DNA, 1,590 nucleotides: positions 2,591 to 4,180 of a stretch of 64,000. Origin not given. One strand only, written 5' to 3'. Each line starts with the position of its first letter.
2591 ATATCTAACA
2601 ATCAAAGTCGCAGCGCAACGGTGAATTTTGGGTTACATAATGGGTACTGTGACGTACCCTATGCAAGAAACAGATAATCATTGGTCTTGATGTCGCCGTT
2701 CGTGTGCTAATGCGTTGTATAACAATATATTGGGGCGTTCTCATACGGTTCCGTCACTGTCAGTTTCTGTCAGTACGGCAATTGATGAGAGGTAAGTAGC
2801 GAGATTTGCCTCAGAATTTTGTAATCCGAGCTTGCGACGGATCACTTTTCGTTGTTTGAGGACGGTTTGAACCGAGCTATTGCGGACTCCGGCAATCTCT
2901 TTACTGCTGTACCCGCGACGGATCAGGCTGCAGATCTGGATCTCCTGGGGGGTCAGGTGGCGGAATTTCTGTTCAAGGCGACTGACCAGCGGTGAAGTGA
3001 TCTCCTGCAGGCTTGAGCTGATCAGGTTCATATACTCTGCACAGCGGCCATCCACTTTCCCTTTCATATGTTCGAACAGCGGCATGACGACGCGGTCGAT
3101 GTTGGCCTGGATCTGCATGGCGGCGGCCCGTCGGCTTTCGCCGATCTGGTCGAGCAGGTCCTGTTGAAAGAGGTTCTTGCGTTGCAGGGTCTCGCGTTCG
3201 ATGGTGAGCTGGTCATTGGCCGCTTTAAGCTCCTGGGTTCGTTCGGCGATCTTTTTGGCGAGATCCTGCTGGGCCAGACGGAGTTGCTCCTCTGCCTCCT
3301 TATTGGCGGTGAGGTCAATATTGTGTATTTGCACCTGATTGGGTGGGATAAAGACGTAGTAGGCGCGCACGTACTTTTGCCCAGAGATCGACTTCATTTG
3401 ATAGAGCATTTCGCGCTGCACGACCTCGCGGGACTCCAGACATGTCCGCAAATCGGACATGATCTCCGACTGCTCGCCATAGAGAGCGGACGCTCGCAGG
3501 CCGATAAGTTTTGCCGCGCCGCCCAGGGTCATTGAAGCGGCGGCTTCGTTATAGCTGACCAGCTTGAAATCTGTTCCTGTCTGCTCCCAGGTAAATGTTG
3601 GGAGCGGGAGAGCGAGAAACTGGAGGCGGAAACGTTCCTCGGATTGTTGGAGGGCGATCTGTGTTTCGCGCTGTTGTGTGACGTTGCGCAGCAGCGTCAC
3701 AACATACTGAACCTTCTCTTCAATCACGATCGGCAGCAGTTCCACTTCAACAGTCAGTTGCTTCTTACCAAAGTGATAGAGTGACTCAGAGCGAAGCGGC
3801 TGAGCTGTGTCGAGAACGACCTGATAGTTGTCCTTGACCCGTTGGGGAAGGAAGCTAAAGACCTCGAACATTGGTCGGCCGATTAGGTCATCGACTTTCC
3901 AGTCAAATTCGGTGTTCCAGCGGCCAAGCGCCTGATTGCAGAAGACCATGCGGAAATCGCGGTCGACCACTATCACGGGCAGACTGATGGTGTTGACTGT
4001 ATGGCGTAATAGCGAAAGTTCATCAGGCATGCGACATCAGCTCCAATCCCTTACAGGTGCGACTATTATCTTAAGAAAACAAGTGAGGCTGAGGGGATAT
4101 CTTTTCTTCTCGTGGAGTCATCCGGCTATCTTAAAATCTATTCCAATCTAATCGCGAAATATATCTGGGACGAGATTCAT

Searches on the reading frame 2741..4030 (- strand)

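Call 90: search_protein_families(library=pfam, proteins=[window:2741-4030:-], max_evalue=0.00001)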
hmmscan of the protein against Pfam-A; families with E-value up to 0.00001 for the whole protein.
window:2741-4030:- (429 aa): 2 families
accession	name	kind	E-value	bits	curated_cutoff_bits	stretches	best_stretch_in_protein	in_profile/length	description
PF08448.16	PAS_4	-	5.7e-18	65.6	23.1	1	13-122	2-110/110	PAS fold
PF13426.13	PAS_9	-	1.6e-09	38.4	27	0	18-119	3-103/103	PAS domain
